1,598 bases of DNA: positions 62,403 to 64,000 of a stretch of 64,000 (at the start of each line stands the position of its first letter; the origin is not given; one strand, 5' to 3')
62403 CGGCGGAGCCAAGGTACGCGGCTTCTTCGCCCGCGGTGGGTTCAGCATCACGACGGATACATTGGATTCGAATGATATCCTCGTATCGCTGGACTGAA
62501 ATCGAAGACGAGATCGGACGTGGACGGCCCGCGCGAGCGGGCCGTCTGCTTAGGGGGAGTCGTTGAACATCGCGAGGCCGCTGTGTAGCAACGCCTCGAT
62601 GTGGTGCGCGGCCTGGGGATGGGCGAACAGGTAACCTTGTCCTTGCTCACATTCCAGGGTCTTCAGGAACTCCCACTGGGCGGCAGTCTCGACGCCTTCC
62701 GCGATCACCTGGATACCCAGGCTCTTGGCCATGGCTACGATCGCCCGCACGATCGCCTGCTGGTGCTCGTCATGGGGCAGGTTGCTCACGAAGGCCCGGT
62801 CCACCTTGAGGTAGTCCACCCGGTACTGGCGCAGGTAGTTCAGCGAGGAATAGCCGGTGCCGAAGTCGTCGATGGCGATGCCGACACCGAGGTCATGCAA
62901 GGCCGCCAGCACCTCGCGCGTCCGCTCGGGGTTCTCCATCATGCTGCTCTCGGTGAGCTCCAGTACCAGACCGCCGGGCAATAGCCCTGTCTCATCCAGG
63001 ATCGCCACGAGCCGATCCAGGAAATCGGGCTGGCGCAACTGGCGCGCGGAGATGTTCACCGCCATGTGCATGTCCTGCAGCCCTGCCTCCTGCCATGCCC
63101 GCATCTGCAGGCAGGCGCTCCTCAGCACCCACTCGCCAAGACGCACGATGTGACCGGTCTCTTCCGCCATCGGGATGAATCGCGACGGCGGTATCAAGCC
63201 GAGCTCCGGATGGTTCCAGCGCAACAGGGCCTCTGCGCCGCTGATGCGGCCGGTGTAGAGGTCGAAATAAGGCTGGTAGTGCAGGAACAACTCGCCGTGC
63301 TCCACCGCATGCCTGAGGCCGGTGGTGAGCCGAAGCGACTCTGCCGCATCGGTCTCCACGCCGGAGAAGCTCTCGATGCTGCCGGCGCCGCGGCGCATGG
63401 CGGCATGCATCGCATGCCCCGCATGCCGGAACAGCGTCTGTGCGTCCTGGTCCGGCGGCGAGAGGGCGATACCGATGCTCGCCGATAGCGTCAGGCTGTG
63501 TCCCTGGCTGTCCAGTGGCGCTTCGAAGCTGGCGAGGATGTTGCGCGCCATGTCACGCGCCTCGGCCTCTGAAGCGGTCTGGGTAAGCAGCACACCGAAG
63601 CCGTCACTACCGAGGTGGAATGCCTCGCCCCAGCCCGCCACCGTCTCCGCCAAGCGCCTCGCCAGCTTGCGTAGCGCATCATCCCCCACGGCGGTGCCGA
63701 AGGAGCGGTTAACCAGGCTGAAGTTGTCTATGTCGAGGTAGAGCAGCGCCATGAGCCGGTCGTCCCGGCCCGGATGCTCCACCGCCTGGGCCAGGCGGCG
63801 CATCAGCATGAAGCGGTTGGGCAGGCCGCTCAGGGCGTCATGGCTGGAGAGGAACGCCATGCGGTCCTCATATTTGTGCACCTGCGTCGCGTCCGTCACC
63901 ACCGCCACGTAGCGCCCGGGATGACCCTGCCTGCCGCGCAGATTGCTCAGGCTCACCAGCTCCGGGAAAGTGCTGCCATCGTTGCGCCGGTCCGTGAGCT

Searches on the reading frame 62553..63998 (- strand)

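Call 38: search_protein_families(library=pfam, proteins=[window:62553-63998:-], max_evalue=0.00001)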
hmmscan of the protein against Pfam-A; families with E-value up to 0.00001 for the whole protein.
window:62553-63998:- (482 aa): 2 families
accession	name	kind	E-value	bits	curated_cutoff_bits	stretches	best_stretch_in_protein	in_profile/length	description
PF00563.25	EAL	-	2.9e-85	285.8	31.3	1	228-461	4-236/236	EAL domain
PF00990.26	GGDEF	-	2.3e-33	115.7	23.8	1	52-205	2-159/161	Diguanylate cyclase, GGDEF domain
